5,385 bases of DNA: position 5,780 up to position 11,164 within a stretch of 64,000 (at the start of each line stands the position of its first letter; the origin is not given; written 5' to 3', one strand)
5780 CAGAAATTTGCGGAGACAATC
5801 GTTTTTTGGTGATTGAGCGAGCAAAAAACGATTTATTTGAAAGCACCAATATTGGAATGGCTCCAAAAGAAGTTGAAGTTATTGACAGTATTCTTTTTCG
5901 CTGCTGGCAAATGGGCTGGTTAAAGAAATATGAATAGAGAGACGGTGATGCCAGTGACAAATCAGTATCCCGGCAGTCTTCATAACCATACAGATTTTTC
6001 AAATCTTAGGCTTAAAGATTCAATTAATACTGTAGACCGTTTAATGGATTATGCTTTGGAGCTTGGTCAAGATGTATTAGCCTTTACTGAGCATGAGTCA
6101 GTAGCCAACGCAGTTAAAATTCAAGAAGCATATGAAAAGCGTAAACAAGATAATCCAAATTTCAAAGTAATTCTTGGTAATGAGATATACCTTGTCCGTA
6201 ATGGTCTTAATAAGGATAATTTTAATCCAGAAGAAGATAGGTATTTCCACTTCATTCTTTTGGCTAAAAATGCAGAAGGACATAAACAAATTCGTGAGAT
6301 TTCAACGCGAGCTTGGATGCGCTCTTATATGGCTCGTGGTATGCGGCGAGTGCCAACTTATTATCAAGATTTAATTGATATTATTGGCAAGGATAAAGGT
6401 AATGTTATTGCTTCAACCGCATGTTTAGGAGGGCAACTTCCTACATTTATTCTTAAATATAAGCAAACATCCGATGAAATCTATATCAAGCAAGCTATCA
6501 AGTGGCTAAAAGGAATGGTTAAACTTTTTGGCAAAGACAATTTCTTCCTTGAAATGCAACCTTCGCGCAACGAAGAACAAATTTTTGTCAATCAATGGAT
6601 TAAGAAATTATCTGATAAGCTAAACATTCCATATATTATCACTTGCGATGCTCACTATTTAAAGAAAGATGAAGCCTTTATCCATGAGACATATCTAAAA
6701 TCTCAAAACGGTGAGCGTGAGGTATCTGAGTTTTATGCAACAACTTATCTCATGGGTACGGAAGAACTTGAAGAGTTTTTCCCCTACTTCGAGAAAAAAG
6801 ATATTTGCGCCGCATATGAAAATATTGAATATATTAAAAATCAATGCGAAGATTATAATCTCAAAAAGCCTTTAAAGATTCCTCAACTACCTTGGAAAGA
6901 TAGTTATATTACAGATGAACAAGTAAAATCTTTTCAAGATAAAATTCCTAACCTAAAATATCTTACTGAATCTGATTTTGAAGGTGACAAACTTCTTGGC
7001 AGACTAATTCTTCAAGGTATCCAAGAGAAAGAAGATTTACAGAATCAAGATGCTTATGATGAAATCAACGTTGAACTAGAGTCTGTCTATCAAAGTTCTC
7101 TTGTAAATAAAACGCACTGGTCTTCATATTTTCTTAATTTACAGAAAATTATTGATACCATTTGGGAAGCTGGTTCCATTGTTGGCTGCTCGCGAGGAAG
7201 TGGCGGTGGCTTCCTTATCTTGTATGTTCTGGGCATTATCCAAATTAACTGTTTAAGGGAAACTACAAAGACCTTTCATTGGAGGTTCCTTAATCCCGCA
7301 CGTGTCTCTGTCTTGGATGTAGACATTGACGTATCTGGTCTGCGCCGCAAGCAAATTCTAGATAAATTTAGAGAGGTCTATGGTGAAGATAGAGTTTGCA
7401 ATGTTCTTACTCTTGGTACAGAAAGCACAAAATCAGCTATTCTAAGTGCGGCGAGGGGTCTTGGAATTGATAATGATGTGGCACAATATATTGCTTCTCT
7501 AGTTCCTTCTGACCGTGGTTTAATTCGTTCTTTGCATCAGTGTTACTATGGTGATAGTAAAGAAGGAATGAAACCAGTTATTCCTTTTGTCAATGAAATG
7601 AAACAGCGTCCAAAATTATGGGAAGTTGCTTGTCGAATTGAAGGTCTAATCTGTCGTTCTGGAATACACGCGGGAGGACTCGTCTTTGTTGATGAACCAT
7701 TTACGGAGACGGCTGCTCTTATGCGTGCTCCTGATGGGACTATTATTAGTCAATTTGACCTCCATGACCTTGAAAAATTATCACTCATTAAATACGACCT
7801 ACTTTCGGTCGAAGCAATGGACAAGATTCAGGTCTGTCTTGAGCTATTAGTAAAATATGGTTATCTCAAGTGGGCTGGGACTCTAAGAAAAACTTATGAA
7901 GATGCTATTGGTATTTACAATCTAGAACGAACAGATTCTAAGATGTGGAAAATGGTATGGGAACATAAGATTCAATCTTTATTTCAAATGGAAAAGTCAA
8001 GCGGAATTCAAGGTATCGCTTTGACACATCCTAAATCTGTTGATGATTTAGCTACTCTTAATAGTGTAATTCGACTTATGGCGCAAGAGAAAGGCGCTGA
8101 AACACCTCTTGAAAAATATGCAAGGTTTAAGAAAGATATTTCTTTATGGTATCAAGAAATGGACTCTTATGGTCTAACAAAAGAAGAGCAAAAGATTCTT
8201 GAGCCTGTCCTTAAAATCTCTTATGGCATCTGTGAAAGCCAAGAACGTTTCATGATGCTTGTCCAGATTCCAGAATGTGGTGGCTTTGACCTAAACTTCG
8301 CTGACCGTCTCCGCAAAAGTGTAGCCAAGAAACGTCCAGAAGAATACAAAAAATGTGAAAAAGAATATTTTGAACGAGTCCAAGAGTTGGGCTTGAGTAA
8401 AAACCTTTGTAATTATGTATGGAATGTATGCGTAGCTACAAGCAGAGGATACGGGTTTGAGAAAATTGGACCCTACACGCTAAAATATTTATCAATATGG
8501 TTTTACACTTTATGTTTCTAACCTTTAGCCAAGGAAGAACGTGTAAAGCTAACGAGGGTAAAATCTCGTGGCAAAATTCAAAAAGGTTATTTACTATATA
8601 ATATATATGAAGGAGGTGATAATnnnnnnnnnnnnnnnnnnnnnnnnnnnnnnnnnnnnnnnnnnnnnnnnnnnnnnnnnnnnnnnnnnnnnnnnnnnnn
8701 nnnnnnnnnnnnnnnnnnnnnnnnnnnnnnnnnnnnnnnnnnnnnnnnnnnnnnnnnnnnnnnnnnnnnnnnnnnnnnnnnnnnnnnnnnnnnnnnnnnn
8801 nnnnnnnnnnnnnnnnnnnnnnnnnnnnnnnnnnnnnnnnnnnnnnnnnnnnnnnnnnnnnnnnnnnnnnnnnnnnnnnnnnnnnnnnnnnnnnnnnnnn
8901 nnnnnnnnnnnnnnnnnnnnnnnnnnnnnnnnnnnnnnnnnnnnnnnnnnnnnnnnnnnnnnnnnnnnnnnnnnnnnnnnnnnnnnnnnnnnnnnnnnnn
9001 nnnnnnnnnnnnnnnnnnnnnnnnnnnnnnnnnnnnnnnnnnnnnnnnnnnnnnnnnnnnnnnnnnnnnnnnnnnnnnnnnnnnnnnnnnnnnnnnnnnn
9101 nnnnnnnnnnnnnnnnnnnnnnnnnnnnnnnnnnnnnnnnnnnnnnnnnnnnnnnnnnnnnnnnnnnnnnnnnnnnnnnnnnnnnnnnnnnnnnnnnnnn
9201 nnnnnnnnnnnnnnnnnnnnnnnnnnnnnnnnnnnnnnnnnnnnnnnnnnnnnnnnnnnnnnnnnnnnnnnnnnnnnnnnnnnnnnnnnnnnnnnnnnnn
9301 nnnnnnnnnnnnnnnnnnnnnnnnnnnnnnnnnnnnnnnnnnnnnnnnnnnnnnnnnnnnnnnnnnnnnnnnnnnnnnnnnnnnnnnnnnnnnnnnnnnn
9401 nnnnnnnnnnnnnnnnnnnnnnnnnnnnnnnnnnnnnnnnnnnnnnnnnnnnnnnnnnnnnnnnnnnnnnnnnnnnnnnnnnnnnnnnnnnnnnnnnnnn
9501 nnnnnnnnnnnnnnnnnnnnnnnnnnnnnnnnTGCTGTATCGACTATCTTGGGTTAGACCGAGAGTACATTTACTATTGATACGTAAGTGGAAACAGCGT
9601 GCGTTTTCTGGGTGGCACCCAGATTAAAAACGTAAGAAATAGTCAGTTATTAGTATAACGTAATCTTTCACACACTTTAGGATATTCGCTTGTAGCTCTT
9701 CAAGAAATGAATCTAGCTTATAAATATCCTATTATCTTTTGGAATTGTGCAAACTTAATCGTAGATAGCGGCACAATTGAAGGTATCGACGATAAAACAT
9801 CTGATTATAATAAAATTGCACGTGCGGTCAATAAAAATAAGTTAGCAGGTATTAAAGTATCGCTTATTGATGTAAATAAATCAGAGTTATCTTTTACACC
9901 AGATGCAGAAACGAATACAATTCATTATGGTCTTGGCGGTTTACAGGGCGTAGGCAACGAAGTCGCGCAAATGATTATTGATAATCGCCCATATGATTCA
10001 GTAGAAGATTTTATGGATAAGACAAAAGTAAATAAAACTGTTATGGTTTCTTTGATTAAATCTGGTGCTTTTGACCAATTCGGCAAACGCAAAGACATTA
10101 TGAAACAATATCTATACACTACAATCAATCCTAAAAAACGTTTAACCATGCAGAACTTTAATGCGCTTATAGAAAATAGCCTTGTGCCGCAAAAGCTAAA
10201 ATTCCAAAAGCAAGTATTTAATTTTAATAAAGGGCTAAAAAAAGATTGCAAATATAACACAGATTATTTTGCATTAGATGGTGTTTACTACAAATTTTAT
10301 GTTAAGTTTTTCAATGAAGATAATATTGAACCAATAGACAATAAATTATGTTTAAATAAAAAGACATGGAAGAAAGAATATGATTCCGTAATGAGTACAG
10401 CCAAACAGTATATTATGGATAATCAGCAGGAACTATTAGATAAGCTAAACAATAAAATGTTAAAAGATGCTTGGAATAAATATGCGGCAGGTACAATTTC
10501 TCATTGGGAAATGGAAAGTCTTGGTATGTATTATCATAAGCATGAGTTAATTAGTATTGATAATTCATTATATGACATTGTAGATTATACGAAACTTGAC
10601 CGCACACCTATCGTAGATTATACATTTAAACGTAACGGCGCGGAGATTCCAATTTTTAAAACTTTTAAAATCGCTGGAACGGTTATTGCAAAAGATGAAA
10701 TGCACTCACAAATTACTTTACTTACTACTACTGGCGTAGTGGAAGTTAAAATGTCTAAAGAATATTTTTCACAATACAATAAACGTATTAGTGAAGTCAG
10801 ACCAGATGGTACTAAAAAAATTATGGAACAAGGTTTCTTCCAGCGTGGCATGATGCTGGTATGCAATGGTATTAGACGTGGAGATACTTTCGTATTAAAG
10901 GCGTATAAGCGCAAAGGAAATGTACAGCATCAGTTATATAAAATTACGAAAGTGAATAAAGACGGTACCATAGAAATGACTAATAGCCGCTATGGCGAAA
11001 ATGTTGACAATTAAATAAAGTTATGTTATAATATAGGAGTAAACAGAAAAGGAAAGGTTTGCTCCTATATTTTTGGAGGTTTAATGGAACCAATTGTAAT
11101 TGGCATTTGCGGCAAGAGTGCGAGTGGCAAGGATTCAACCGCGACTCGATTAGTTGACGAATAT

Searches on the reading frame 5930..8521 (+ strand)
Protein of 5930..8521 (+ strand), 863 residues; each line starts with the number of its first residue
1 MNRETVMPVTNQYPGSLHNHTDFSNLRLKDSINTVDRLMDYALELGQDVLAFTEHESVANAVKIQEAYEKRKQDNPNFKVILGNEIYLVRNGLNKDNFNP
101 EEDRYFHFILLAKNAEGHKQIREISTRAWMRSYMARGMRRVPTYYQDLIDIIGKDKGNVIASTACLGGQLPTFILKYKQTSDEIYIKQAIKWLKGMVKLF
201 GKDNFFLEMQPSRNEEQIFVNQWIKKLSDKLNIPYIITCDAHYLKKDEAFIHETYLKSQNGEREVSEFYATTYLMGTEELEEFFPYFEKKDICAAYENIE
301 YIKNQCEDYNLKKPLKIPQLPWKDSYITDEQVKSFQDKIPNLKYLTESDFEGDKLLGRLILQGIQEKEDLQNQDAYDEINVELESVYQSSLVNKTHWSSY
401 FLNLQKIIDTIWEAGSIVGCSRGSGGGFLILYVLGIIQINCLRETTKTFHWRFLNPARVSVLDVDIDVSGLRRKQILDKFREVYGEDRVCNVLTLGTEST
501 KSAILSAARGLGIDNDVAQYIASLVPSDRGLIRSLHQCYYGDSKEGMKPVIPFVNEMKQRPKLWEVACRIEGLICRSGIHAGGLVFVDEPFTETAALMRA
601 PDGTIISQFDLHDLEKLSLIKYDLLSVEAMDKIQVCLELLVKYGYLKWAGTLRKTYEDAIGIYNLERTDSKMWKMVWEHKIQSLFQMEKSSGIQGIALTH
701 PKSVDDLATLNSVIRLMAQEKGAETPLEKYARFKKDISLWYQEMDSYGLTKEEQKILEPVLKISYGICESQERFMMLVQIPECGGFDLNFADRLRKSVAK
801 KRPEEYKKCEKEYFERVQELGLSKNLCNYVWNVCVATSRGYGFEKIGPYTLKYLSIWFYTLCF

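Call 9: search_protein_families(library=pfam, proteins=[window:5930-8521:+], max_evalue=0.001)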
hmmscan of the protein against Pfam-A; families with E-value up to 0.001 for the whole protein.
window:5930-8521:+ (863 aa): 3 families
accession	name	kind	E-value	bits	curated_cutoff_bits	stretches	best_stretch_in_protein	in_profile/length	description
PF07733.18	DNA_pol3_alpha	-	4.9e-52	177.6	23.9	1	359-625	6-259/260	Bacterial DNA polymerase III alpha NTPase domain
PF02811.25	PHP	-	3.3e-25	89.8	26.4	1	17-211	2-163/164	PHP domain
PF17657.6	DNA_pol3_finger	-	4.8e-18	65.5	22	1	652-819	12-164/166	Bacterial DNA polymerase III alpha subunit finger domain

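Call 27: search_dna_similar(query=window:5930-8521:+, collection=phages, mode=protein, max_rows=15)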
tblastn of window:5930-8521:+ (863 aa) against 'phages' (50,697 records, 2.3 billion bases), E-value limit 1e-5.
Records with a match: 1405; places in all: 1408; records where one place covers at least 80% of the query: 496.
Best place of each record, by identity: <60% 1405.
By first word of the organism name: Pseudomonas 299; Mycobacterium 282; Streptomyces 211; Gordonia 124; Bacillus 99; Staphylococcus 48; Bacteriophage 41; Microbacterium 36; Escherichia 31; Rhodococcus 22; and 54 more.
By host as written in the record: Mycobacterium smegmatis mc2 155 204; Pseudomonas aeruginosa 118; - 98; Pseudomonas aeruginosa PAO1 85; Streptomyces griseus ATCC 10137 81; Gordonia terrae 3612 65; Streptomyces lividans JI 1326 44; Mycobacterium smegmatis mc#155 37; and 228 more.
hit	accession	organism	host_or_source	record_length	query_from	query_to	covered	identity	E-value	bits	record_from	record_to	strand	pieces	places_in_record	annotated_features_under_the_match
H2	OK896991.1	Geobacillus phage GR1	Geobacillus stearothermophilus ATCC ...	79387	4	863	100%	37.1%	2e-175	568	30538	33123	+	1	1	PHP domain-containing protein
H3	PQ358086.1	Arcanobacterium phage TPWB06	Arcanobacterium sp.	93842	16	858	98%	37.5%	3e-171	556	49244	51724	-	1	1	DNA polymerase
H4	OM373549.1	Staphylococcus phage vB_SpsS-DH5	Staphylococcus pseudintermedius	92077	16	858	98%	37.5%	2e-170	554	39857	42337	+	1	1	record has no annotation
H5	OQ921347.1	Bacillus phage SPbetaL7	Bacillus subtilis BEST7003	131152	18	853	97%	37.5%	3e-176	571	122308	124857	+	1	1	hypothetical protein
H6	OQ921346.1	Bacillus phage SPbetaL6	Bacillus subtilis BEST7003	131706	18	853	97%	37.5%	3e-176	571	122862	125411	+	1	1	hypothetical protein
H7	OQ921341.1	Bacillus phage SPbetaL1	Bacillus subtilis BEST7003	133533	18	853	97%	37.2%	1e-173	563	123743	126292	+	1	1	hypothetical protein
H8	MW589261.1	Staphylococcus phage vB-SscS-F1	Mammaliicoccus sciuri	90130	16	858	98%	36.8%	9e-169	549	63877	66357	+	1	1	DNA polymerase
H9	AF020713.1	Bacillus phage SPBc2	-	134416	18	853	97%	36.9%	6e-174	564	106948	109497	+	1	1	yorL: putative DNA polymerase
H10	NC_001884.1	Bacillus phage SPBc2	Bacillus subtilis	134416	18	853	97%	36.9%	6e-174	564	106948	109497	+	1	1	yorL: DNA polymerase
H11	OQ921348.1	Bacillus phage SPbetaL8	Bacillus subtilis BEST7003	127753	18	853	97%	36.9%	7e-174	564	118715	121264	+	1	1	hypothetical protein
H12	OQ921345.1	Bacillus phage SPbetaL5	Bacillus subtilis BEST7003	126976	18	853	97%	36.9%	3e-173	562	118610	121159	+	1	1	hypothetical protein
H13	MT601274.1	Bacillus phage vB_BsuS-Goe13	Bacillus subtilis Delta6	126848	18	853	97%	36.8%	2e-172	560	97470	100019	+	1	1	yorL: putative DNA polymerase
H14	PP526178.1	Bacillus phage phi3T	Bacillus subtilis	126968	18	853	97%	36.8%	3e-172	559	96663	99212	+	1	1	record has no annotation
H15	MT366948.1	Bacillus phage Hyb3phi3Ts-SPbeta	Bacillus subtilis subsp. subtilis str. ...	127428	18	853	97%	36.8%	3e-172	559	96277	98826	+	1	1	putative DNA polymerase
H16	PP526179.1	Bacillus phage phi3T-SPBeta hybrid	Bacillus subtilis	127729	18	853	97%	36.8%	3e-172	559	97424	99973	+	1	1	record has no annotation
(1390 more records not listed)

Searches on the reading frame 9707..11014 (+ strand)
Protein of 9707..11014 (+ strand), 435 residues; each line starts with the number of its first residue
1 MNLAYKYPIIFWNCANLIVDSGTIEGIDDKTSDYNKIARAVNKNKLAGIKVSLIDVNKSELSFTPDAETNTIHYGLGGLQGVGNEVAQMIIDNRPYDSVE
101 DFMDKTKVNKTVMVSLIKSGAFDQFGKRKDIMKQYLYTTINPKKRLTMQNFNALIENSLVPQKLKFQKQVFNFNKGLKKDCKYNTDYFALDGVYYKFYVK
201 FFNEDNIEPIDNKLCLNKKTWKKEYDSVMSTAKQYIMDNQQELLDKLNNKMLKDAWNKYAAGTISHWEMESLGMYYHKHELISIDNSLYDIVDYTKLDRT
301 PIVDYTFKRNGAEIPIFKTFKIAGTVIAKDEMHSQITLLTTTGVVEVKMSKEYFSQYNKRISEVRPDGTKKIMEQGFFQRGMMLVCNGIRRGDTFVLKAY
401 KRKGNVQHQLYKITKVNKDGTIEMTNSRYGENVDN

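Call 9: search_protein_families(library=pfam, proteins=[window:9707-11014:+], max_evalue=0.001)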
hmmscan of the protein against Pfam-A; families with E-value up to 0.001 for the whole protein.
window:9707-11014:+ (435 aa): 1 family
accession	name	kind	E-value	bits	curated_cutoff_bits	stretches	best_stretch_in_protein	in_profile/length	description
PF14579.12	HHH_6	-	9.4e-21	74.3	25.6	1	48-129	1-87/90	Helix-hairpin-helix motif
